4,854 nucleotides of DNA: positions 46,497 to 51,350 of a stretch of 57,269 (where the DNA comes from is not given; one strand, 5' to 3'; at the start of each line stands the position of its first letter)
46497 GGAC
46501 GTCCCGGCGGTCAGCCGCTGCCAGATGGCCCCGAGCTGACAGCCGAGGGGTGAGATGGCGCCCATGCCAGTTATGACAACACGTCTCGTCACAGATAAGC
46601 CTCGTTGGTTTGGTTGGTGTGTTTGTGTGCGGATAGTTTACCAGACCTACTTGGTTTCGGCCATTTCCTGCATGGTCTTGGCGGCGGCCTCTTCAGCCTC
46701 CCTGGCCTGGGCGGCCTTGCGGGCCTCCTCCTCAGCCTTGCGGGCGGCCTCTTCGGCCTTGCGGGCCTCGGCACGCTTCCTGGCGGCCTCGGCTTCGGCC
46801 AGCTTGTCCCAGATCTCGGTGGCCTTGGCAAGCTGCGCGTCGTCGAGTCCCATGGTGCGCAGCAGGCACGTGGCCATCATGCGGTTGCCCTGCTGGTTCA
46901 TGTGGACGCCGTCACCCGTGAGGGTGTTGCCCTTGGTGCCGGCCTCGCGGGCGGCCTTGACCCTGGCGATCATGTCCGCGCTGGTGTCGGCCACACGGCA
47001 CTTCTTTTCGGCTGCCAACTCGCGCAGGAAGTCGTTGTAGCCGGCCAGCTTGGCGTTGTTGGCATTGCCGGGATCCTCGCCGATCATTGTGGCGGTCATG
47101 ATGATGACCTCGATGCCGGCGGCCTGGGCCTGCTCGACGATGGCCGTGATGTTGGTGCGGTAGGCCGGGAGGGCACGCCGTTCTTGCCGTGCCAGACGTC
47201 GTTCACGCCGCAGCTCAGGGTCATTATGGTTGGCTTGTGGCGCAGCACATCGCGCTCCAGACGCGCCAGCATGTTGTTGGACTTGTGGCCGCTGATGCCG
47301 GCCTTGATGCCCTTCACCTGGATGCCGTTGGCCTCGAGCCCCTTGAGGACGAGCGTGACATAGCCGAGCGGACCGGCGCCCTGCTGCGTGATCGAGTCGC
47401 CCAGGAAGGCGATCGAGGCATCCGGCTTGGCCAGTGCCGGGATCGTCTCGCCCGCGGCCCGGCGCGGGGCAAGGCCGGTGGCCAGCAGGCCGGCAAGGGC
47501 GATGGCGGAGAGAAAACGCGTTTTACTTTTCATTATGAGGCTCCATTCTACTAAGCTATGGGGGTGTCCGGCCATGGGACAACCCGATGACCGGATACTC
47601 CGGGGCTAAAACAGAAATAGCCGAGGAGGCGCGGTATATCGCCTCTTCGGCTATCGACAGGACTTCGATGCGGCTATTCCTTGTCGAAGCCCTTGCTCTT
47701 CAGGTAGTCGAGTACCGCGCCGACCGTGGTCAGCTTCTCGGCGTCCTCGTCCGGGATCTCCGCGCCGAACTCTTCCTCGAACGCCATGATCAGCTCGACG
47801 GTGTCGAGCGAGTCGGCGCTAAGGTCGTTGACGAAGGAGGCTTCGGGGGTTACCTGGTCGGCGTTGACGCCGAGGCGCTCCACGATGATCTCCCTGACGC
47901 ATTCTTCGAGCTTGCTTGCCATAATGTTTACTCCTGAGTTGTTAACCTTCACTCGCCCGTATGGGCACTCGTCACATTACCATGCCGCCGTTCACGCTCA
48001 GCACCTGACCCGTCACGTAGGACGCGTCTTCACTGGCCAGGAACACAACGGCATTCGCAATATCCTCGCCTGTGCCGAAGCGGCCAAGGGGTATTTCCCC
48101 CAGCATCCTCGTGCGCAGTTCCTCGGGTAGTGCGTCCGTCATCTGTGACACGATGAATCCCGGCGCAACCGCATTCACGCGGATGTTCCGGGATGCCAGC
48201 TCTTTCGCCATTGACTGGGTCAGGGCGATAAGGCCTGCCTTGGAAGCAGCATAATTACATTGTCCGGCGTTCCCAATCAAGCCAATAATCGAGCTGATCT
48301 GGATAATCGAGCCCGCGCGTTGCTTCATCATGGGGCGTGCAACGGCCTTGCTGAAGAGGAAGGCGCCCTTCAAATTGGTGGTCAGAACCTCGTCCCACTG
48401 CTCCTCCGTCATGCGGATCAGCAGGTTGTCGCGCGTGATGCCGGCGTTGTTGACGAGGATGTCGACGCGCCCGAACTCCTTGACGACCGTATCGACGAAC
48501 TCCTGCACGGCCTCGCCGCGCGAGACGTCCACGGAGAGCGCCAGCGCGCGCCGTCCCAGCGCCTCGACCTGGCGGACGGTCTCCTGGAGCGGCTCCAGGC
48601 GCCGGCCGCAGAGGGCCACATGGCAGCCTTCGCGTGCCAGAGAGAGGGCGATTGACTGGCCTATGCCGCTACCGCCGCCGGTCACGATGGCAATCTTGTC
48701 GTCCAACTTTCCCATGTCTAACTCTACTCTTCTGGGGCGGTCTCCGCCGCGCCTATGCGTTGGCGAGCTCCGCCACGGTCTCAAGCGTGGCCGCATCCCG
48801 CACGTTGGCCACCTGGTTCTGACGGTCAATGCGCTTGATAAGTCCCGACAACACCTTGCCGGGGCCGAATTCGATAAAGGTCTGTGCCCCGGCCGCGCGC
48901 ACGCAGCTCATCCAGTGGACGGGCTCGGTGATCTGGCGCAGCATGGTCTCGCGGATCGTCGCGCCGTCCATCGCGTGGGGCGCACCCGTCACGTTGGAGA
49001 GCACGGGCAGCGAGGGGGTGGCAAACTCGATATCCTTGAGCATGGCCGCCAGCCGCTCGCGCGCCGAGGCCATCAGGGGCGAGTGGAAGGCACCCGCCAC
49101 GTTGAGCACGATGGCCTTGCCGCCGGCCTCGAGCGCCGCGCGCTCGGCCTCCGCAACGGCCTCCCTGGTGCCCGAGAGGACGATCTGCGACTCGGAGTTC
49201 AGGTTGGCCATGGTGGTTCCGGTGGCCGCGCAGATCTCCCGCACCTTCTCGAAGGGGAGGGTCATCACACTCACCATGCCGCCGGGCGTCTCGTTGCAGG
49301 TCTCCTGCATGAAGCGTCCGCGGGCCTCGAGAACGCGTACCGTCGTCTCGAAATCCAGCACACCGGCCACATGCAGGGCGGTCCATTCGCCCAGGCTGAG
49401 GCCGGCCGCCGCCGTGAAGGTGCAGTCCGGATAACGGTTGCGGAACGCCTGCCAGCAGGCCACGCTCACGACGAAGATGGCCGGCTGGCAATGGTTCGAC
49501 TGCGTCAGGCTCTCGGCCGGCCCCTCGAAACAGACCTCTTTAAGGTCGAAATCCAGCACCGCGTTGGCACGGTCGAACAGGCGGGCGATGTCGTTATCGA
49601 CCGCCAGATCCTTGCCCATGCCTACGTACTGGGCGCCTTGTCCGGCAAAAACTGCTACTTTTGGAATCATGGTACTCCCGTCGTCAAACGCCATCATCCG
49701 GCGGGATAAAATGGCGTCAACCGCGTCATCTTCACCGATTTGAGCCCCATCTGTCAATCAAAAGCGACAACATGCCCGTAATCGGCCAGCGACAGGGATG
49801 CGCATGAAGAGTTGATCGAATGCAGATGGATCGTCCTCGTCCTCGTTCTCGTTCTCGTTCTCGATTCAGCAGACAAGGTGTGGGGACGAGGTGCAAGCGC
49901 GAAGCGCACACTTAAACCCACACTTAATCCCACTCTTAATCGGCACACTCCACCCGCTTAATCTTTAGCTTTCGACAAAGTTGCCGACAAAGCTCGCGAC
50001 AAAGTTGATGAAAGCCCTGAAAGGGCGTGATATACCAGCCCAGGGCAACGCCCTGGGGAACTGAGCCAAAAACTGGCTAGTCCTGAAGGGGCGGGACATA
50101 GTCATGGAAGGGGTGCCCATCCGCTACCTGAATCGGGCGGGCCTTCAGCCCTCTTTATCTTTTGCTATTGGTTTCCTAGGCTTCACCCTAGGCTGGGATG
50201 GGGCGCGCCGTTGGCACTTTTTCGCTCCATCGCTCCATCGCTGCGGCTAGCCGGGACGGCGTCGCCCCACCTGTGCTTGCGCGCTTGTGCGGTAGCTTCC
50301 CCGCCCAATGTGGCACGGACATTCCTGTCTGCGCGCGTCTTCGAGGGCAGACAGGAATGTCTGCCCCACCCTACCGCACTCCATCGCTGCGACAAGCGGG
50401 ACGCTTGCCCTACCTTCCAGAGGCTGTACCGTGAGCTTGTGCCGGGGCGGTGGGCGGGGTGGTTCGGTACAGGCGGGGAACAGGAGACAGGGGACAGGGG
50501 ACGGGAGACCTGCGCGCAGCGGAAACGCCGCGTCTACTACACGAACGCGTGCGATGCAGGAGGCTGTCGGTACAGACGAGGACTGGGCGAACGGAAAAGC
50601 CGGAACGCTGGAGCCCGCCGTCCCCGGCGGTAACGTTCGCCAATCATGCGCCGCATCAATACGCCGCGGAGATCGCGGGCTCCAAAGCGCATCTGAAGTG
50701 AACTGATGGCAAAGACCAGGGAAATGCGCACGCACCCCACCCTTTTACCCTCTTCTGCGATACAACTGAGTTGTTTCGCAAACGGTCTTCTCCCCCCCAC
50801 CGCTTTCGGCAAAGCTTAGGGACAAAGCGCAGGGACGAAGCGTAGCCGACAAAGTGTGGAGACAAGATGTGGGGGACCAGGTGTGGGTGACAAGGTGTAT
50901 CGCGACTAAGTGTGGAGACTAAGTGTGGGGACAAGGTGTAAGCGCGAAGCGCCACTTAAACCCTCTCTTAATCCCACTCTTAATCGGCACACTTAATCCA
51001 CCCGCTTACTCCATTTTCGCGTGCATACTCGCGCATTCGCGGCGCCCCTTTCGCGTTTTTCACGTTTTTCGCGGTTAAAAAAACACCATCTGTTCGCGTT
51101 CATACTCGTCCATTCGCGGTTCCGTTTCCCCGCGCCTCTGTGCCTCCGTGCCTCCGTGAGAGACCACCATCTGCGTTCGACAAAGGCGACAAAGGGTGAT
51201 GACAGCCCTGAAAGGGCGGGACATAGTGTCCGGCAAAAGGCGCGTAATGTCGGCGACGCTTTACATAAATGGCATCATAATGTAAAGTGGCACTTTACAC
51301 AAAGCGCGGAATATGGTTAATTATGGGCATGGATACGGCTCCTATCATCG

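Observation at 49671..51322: Unusually long gene-free regions built as mosaics from a shared vocabulary of short modules (BIME-like, but much richer)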

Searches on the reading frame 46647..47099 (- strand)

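Call 10: search_protein_families(library=pfam, proteins=[window:46647-47099:-])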
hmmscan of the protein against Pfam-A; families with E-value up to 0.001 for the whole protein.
window:46647-47099:- (150 aa): 1 family
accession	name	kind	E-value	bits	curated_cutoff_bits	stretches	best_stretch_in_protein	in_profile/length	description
PF13472.12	Lipase_GDSL_2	-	1.4e-05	26.1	32.9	1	6-73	116-177/178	GDSL-like Lipase/Acylhydrolase family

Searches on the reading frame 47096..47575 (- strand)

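Call 10: search_protein_families(library=pfam, proteins=[window:47096-47575:-])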
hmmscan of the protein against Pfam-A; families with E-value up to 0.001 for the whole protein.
window:47096-47575:- (159 aa): 2 families
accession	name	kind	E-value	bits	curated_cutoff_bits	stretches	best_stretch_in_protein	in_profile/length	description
PF13472.12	Lipase_GDSL_2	-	7.9e-12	46.5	32.9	1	57-133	1-81/178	GDSL-like Lipase/Acylhydrolase family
PF00657.28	Lipase_GDSL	-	6.8e-07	30.1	23.6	1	55-137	1-98/208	GDSL-like Lipase/Acylhydrolase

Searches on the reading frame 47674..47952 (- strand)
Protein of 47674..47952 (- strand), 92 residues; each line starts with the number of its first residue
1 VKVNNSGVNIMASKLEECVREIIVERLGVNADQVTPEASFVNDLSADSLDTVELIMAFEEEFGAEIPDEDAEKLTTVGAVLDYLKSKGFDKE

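Call 11: search_protein_families(library=pfam, proteins=[window:47674-47952:-])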
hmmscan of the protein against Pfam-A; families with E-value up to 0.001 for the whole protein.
window:47674-47952:- (92 aa): 2 families
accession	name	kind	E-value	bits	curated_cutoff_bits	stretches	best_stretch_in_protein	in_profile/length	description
PF00550.31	PP-binding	-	8e-15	55.3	20.8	1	19-84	3-67/67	Phosphopantetheine attachment site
PF14573.12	PP-binding_2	-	0.00068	20.3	32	1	42-86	42-86/96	Acyl-carrier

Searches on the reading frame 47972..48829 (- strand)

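Call 10: search_protein_families(library=pfam, proteins=[window:47972-48829:-])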
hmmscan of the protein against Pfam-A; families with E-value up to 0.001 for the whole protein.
window:47972-48829:- (285 aa): 3 families
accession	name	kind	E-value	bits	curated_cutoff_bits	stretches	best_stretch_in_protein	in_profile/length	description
PF13561.12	adh_short_C2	-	1.7e-68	231.1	27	1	54-283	6-235/236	Enoyl-(Acyl carrier protein) reductase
PF00106.31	adh_short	-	3.5e-66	222.9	26.6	1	45-236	1-192/195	short chain dehydrogenase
PF08659.16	KR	-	3.1e-25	89.6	22.6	1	48-209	4-165/180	KR domain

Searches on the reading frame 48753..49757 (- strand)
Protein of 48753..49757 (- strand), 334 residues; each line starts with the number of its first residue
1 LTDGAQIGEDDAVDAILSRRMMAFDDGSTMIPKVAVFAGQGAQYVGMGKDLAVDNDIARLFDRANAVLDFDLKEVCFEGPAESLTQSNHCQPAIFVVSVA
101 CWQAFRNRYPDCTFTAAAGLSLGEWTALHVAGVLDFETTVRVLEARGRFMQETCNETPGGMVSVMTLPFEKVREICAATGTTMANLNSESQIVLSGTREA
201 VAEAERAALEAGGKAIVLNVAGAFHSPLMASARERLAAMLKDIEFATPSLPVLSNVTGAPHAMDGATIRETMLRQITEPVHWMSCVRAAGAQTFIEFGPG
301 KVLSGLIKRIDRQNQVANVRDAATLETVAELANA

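Call 11: search_protein_families(library=pfam, proteins=[window:48753-49757:-])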
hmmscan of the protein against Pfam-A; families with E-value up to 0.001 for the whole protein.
window:48753-49757:- (334 aa): 1 family
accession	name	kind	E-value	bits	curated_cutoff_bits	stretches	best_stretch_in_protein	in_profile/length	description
PF00698.26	Acyl_transf_1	-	1.2e-30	107.5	32.7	1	36-313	3-281/319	Acyl transferase domain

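Call 26: find_homologous_proteins(query=window:48753-49673:-, max_evalue=1e-60)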
Query window:48753-49673:- (306 aa): 4081 proteins with E <= 1e-60 among 8000 candidates; the best 120 are listed.
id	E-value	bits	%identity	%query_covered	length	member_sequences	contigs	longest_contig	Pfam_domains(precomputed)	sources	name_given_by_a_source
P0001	1.0e-196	670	100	100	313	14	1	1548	PF00698.27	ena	-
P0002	1.5e-167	574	85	100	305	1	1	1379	PF00698.27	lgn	-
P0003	2.1e-167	574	85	100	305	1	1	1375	PF00698.27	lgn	-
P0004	4.4e-165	566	83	100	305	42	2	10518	PF00698.27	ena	-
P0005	1.8e-162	558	81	100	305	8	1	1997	PF00698.27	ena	-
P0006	6.1e-152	523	75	100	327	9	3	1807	PF00698.27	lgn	-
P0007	1.1e-148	513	75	100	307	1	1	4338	PF00698.27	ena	-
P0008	1.2e-148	512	75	100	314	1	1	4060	PF00698.27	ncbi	-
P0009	5.5e-147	507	74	99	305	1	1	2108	PF00698.27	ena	-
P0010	2.8e-146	505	75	100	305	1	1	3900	PF00698.27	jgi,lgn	jgi:[acyl-carrier-protein] S-malonyltransferase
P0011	1.6e-144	499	76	97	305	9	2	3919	PF00698.27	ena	-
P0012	3.2e-144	498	73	99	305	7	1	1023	PF00698.27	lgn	-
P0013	3.0e-139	482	72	100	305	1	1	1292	PF00698.27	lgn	-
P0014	4.7e-138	478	71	97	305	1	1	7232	PF00698.27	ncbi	-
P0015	2.4e-134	466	69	100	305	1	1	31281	PF00698.27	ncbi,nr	ncbi:MAG: ACP S-malonyltransferase [Kiritimatiellae bacterium]|nr:ACP S-malonyltransferase [Kiritima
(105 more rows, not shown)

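Call 27: find_encoding_contigs(protein=P0004, flank=10000, max_places=6)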
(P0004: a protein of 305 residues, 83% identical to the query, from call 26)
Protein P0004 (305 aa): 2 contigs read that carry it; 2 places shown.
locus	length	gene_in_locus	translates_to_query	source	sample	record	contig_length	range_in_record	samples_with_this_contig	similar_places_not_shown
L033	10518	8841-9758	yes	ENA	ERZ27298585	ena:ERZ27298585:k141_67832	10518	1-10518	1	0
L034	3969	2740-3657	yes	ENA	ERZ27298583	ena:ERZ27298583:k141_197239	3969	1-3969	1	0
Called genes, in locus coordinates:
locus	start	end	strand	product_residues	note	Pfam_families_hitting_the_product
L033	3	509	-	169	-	?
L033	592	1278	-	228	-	-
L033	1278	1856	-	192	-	-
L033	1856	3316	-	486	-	PF13400:Tad (weak)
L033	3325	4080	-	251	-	PF07811:TadE (weak)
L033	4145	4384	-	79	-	-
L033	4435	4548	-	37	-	-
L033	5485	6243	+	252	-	-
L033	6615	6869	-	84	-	-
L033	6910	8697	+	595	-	PF00999:Na_H_Exchanger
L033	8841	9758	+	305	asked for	PF00698:Acyl_transf_1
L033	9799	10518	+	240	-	?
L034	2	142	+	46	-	?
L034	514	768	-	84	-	-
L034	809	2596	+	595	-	PF00999:Na_H_Exchanger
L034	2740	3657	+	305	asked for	PF00698:Acyl_transf_1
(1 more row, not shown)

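Call 28: find_encoding_contigs(protein=P0001, flank=10000, max_places=8)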
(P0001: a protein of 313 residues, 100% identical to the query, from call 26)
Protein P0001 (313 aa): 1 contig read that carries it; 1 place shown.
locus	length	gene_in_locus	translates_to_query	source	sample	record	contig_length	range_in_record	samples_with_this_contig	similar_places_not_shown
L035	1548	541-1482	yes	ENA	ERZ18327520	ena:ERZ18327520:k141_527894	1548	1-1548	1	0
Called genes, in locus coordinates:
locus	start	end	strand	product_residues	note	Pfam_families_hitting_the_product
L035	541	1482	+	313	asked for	PF00698:Acyl_transf_1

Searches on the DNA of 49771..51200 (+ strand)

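Call 78: search_dna_similar(query=window:49771-51200:+, collection=plasmids, mode=distant, max_rows=10)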
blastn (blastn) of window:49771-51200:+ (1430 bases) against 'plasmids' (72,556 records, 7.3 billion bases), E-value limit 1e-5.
Records with a match: 3; places in all: 9; records where one place covers at least 80% of the query: 0.
Best place of each record, by identity: >=99% 1; 90-95% 1; 80-90% 1.
By first word of the organism name: Candidatus 2; Embleya 1.
By predicted mobility (MOB-suite, as given by PLSDB): non-mobilizable 3.
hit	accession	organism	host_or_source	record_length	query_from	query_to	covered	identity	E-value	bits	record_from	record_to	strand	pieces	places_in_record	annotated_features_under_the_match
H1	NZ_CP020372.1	Candidatus Thiodictyon syntrophicum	meromictic lake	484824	243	330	6%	82.2%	1e-13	86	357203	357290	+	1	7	none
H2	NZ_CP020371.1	Candidatus Thiodictyon syntrophicum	meromictic lake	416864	242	286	3%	91.1%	4e-7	64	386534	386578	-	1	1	none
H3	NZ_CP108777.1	Embleya sp. NBC_00896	-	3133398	61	93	2%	100.0%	5e-6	61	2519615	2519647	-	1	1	none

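Call 79: search_dna_similar(query=window:49771-51200:+, collection=phages, mode=distant, max_rows=10)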
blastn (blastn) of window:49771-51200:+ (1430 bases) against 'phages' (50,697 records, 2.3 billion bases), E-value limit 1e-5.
No match.
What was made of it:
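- No match in 50,697 phage records, and only a short hairpin-module match in plasmids (calls 78, 79).
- Tried and rejected: No phage match, and only the hairpin unit matches plasmids (calls 78, 79).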

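Call 81: get_annotated_region(hit=H1, flank=4000)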
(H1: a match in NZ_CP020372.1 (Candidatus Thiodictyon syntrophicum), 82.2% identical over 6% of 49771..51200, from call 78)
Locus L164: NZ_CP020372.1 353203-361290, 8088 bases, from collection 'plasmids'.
description: Candidatus Thiodictyon syntrophicum strain Cad16T plasmid pTs485, complete sequence
organism: Candidatus Thiodictyon syntrophicum (NCBI taxid 1166950)
taxonomy: Bacteria; Pseudomonadota; Gammaproteobacteria; Chromatiales; Chromatiaceae; Thiodictyon; Candidatus Thiodictyon syntrophicum
host: -; source: meromictic lake; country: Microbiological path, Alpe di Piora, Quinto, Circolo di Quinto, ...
typing (MOB-suite, as given by PLSDB): non-mobilizable
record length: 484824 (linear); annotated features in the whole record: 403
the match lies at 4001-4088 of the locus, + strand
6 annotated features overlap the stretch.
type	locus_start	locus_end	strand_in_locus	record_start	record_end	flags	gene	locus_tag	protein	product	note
CDS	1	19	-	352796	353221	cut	-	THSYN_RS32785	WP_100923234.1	type II toxin-antitoxin system VapC family toxin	-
CDS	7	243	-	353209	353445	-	-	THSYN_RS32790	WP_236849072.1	hypothetical protein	-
CDS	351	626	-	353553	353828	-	-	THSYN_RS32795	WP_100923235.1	hypothetical protein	-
CDS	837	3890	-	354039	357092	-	-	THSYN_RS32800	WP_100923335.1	anti-phage-associated DUF1156 domain-containing protein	GO:0051607 - defense response to virus [Evidence IEA]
CDS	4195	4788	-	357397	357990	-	-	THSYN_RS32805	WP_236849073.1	anti-phage-associated DUF3780 domain-containing protein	GO:0051607 - defense response to virus [Evidence IEA]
CDS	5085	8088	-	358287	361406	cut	-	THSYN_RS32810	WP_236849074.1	anti-phage-associated DUF499 domain-containing protein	GO:0051607 - defense response to virus [Evidence IEA]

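Call 83: search_rna_families(source=L164, threshold=gathering)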
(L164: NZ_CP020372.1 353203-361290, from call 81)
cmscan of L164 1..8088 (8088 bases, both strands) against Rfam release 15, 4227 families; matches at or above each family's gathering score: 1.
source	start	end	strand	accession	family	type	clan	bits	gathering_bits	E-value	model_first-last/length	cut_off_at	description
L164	4001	4045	-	RF01687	Acido-Lenti-1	Gene; sRNA;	-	40.5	37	1.3e-06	1-46/46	no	Acido-Lenti-1 RNA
